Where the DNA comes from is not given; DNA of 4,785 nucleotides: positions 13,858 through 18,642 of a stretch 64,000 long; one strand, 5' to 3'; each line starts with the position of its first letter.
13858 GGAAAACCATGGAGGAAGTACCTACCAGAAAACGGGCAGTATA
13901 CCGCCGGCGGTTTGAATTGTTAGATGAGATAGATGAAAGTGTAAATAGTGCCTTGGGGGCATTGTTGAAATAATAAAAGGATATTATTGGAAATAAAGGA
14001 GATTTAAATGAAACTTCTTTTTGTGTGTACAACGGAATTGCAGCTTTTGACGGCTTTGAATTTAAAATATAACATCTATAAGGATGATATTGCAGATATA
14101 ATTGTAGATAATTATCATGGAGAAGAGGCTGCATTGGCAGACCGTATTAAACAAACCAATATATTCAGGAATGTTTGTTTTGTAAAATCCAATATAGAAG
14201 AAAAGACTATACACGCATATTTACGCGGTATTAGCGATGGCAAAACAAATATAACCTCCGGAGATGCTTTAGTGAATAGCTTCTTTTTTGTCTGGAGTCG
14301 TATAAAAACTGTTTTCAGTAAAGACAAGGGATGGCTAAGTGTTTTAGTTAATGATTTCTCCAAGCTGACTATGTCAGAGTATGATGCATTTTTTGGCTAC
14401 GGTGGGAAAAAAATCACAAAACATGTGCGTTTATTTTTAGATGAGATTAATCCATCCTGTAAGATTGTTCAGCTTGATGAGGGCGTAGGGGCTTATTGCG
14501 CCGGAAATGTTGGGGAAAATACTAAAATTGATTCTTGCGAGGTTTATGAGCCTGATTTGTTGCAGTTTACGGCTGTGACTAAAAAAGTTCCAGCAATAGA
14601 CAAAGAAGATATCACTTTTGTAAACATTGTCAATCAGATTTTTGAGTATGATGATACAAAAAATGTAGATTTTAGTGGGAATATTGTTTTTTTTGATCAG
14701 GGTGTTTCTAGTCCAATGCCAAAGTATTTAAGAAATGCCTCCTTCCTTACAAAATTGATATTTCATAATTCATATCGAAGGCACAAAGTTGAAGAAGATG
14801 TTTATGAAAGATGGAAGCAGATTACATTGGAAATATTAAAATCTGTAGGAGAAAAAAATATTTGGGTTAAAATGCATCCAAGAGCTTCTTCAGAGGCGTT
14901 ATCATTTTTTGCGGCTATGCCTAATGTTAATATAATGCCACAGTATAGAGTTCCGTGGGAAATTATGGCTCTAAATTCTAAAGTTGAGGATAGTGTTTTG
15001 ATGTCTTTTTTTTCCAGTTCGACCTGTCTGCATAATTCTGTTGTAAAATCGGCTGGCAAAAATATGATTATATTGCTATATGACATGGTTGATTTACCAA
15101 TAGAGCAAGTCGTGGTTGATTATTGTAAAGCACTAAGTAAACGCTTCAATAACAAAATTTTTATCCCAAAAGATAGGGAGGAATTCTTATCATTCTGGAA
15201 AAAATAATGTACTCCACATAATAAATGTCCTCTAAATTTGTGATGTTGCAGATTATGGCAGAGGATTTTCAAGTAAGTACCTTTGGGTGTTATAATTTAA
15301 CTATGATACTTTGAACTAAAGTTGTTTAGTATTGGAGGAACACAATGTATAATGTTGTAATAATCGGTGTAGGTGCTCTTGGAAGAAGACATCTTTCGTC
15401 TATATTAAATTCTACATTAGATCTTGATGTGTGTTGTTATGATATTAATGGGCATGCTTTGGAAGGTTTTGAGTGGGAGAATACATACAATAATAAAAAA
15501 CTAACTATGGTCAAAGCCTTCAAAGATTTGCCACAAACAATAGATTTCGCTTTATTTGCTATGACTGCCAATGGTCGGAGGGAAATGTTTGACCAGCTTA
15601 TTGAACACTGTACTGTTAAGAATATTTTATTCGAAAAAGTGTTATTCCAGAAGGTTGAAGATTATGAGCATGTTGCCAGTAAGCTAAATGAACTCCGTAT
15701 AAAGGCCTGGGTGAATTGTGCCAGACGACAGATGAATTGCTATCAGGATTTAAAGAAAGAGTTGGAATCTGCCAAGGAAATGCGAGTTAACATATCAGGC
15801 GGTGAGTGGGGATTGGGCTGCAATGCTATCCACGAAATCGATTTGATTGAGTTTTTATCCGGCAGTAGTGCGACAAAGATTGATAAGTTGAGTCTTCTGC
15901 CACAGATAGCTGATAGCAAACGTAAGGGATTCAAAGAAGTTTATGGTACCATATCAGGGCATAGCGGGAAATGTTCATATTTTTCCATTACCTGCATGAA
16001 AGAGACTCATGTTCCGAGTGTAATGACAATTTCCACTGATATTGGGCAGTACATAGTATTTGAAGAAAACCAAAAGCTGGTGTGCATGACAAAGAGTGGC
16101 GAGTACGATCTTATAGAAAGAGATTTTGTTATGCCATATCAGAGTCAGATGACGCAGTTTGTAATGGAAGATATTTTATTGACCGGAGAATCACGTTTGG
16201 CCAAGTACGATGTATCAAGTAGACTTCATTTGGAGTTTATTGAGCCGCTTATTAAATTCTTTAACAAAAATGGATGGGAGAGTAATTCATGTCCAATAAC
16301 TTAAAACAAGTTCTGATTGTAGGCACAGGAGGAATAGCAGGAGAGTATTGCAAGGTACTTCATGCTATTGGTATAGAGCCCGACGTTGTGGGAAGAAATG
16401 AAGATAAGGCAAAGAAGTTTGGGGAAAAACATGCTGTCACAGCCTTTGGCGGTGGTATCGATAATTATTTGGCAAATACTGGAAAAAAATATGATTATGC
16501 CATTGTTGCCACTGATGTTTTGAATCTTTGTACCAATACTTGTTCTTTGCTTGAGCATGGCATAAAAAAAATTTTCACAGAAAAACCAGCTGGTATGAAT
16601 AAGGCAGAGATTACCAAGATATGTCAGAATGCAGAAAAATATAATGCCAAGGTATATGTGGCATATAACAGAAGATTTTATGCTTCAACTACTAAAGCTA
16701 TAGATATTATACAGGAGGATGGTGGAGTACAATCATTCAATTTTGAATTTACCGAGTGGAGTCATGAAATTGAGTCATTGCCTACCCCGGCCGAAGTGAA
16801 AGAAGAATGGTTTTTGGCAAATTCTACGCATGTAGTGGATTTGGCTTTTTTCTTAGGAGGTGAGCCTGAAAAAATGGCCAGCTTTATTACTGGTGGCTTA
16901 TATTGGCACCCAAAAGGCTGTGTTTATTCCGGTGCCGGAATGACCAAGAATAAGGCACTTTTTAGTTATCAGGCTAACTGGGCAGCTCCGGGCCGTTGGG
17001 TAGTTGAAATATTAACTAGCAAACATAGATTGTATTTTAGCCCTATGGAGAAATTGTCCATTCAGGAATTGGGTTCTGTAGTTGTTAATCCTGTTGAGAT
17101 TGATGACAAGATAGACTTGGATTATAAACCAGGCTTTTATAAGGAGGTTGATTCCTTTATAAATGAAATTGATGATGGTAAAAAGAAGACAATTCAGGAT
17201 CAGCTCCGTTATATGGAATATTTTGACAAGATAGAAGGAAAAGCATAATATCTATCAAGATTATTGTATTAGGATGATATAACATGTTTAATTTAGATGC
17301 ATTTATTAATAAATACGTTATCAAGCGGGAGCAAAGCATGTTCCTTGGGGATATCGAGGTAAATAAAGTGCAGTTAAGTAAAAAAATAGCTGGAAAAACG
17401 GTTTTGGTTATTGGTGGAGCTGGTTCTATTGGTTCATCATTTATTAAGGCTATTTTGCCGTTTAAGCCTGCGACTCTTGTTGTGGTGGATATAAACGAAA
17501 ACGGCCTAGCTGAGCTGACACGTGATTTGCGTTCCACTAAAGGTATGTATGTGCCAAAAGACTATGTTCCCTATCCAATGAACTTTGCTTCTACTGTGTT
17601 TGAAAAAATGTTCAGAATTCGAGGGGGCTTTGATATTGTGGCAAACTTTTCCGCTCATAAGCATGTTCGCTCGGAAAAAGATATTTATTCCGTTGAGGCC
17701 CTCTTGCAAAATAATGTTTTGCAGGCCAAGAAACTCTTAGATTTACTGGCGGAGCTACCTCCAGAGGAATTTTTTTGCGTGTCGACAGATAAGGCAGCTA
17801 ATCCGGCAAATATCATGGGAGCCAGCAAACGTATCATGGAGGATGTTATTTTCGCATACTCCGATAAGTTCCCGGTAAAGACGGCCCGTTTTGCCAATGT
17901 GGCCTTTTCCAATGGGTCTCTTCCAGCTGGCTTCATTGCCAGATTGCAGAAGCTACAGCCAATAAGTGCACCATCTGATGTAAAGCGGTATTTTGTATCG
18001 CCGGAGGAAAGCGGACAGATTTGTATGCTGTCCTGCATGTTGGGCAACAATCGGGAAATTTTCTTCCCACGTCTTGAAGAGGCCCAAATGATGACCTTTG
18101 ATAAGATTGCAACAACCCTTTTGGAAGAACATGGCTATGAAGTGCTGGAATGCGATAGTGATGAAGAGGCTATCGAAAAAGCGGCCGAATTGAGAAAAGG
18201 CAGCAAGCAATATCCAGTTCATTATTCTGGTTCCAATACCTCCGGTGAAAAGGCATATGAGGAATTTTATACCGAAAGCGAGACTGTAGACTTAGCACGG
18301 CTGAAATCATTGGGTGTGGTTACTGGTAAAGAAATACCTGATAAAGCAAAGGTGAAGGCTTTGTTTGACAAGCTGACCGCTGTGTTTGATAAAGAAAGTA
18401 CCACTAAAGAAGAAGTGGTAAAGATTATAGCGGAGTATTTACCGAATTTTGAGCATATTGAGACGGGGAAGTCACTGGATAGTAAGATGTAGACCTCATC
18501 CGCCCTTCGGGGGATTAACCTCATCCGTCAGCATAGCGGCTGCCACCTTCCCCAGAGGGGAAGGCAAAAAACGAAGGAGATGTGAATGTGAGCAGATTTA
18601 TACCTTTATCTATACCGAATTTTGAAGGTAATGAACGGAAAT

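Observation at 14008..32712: Legionaminic/neuraminic-type nonulosonic acid island grafted onto the LPS inner-core (heptose) locus of a diderm Firmicute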

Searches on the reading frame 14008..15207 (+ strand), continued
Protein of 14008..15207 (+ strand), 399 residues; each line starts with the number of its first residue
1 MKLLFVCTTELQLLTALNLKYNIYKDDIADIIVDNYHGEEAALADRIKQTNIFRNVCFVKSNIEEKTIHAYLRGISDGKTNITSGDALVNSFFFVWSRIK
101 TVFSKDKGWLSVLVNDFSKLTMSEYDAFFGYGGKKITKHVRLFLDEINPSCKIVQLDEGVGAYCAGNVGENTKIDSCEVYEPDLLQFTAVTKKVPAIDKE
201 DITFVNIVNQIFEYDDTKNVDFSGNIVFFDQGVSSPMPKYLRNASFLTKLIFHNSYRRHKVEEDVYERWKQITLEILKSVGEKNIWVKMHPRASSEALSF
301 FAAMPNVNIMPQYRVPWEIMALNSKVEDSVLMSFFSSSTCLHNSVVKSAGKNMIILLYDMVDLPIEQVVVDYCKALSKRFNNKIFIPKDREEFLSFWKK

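Call 84: search_protein_families(library=pfam, proteins=[P0142, P0191, P0203, P0213, P0241, P0194, P0184, P0177], max_evalue=0.01)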
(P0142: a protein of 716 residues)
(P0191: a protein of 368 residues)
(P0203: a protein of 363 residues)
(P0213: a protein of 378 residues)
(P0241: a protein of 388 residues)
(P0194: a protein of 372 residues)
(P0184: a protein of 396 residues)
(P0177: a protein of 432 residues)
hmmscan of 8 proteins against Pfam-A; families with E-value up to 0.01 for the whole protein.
P0142 (716 aa): 2 families
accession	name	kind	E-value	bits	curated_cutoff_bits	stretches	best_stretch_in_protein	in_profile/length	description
PF04230.19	PS_pyruv_trans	-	2.9e-11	44.2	25.3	1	72-216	98-275/280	Polysaccharide pyruvyl transferase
PF07388.17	A-2_8-polyST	-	2.6e-08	34.2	23.3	1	319-670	2-315/316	Alpha-2,8-polysialyltransferase (POLYST)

P0191 (368 aa): 1 family
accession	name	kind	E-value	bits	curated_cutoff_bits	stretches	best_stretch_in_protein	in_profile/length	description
PF07388.17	A-2_8-polyST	-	5.2e-10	39.8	23.3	1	4-288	2-286/316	Alpha-2,8-polysialyltransferase (POLYST)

P0203 (363 aa): 1 family
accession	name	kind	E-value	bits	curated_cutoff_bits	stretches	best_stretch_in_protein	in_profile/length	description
PF07388.17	A-2_8-polyST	-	4.6e-16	59.7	23.3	1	4-309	2-308/316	Alpha-2,8-polysialyltransferase (POLYST)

P0213 (378 aa): 0 families

P0241 (388 aa): 1 family
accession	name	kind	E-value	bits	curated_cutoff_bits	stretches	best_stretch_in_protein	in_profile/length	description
PF07388.17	A-2_8-polyST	-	3e-10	40.6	23.3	1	4-311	2-290/316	Alpha-2,8-polysialyltransferase (POLYST)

P0194 (372 aa): 1 family
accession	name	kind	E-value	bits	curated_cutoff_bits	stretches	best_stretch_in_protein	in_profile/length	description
PF07388.17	A-2_8-polyST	-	3.5e-14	53.5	23.3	1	10-317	2-309/316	Alpha-2,8-polysialyltransferase (POLYST)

P0184 (396 aa): 0 families

P0177 (432 aa): 0 families

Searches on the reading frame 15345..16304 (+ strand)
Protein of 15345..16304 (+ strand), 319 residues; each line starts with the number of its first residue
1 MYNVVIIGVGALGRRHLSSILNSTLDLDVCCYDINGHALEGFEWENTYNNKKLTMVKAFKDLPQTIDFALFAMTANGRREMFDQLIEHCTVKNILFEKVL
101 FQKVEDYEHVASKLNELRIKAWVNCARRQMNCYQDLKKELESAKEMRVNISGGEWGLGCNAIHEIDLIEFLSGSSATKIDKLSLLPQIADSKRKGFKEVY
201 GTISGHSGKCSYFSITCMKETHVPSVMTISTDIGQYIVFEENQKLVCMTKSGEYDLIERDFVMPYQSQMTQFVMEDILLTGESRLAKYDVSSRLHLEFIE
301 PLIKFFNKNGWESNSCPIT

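Call 3: search_protein_families(library=pfam, proteins=[window:15345-16304:+])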
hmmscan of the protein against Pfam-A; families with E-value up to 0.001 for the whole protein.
window:15345-16304:+ (319 aa): 1 family
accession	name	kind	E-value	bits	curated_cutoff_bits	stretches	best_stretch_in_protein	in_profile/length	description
PF01408.29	GFO_IDH_MocA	-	8.3e-05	23.7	24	1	3-123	2-118/120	Oxidoreductase family, NAD-binding Rossmann fold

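Call 5: search_protein_families(library=ncbifam, proteins=[window:15345-16304:+], max_evalue=0.00001)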
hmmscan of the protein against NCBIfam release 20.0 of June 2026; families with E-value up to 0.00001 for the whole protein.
window:15345-16304:+ (319 aa): 1 family
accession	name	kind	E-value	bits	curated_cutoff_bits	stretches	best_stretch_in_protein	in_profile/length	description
TIGR04380.1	myo_inos_iolG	equivalog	1.9e-06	27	355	0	1-143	1-140/330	inositol 2-dehydrogenase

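Call 61: search_solved_structures(query=window:15345-16304:+, max_evalue=0.01)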
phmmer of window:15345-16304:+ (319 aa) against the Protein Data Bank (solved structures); distinct sequences matched with E-value up to 0.01: 0.

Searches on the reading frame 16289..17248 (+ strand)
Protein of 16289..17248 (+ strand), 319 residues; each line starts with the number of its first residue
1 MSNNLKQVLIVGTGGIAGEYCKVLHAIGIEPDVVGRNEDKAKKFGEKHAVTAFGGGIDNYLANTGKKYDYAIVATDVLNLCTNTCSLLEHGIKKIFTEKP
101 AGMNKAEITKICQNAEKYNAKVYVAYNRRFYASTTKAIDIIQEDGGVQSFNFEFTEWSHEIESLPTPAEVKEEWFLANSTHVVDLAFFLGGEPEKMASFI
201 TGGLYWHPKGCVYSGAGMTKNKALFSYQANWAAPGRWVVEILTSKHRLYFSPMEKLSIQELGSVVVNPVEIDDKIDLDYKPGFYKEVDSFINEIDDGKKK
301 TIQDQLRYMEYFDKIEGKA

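Call 3: search_protein_families(library=pfam, proteins=[window:16289-17248:+])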
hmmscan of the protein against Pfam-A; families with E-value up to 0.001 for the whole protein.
window:16289-17248:+ (319 aa): 1 family
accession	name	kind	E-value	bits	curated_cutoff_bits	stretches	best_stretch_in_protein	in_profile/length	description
PF01408.29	GFO_IDH_MocA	-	4e-07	31.2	24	1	7-126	2-120/120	Oxidoreductase family, NAD-binding Rossmann fold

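Call 5: search_protein_families(library=ncbifam, proteins=[window:16289-17248:+], max_evalue=0.00001)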
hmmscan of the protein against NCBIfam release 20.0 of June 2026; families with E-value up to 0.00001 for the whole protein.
window:16289-17248:+ (319 aa): 1 family
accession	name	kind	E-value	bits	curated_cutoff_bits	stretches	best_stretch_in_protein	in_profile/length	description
TIGR04380.1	myo_inos_iolG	equivalog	7.3e-07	28.4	355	1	35-143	34-139/330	inositol 2-dehydrogenase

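Call 62: search_solved_structures(query=window:16289-17248:+, max_evalue=0.01)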
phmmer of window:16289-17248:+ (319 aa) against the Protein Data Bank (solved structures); distinct sequences matched with E-value up to 0.01: 12.
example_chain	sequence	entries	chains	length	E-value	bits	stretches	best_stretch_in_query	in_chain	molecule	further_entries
5but_A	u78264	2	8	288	1.8e-08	37.5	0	5-85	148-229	Ktr system potassium uptake protein A,Ktr system potassium uptake protein A | Ktr system potassium uptake protein A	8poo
6s5d_A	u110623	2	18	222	0.00015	24.6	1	6-85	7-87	Ktr system potassium uptake protein A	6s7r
4j90_A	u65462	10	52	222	0.00029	23.7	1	6-85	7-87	Ktr system potassium uptake protein A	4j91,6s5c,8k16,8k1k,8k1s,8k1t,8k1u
6s5n_A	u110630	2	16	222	0.00029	23.7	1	6-85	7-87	Ktr system potassium uptake protein A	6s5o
6s2j_A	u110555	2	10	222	0.00029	23.7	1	6-85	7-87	Ktr system potassium uptake protein A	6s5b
6s5e_A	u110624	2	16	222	0.00041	23.2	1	6-86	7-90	Ktr system potassium uptake protein A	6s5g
2hms_A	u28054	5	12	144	0.0026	20.5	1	6-85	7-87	YuaA protein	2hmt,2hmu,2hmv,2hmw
1lsu_A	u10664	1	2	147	0.0028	20.4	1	6-85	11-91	Conserved hypothetical protein yuaA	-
6i8v_A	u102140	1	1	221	0.0032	20.2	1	6-98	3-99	Ktr system potassium uptake protein C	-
4j7c_A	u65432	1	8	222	0.0071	19.1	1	6-85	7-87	Ktr system potassium uptake protein A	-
9m3d_B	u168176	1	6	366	0.0077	19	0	11-141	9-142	DgpA1 from W974-1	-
3ezy_A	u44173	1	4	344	0.0095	18.7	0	89-192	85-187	Dehydrogenase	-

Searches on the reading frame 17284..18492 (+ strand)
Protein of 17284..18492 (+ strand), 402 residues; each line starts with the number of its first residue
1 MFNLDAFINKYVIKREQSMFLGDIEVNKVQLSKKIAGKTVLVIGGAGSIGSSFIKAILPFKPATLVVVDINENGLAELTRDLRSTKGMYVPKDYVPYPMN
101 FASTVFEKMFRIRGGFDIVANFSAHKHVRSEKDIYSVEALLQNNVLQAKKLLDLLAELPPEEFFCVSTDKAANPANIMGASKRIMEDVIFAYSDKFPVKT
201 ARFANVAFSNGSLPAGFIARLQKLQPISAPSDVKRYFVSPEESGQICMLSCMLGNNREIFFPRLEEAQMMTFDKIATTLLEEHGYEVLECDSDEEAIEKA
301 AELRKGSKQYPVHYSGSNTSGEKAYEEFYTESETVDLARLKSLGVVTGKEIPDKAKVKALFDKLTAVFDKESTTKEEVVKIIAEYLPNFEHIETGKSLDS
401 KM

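Call 3: search_protein_families(library=pfam, proteins=[window:17284-18492:+])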
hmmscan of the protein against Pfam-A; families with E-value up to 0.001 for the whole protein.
window:17284-18492:+ (402 aa): 2 families
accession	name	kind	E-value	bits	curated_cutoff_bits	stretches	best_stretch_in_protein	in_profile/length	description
PF02719.21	Polysacc_synt_2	-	2.1e-37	129.3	20.2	1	40-335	1-280/293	Polysaccharide biosynthesis protein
PF01370.27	Epimerase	-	0.00031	20.7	20.9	0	40-173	1-120/240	NAD dependent epimerase/dehydratase family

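Call 5: search_protein_families(library=ncbifam, proteins=[window:17284-18492:+], max_evalue=0.00001)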
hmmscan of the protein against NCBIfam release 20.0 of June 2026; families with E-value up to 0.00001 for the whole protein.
window:17284-18492:+ (402 aa): 4 families
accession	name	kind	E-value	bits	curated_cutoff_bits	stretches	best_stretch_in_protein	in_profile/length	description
TIGR04130.1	FnlA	equivalog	1.6e-15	56.8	730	1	37-283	4-247/337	UDP-N-acetylglucosamine 4,6-dehydratase/5-epimerase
TIGR03589.1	PseB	equivalog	3e-13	49.4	407.75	1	36-272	3-236/324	UDP-N-acetylglucosamine 4,6-dehydratase (inverting)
TIGR01181.1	dTDP_gluc_dehyt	equivalog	1.5e-06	27.6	365.1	1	40-170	2-127/321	dTDP-glucose 4,6-dehydratase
NF006195.0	PRK08324.2-3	equivalog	5.2e-06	25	931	0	32-122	420-510/678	bifunctional aldolase/short-chain dehydrogenase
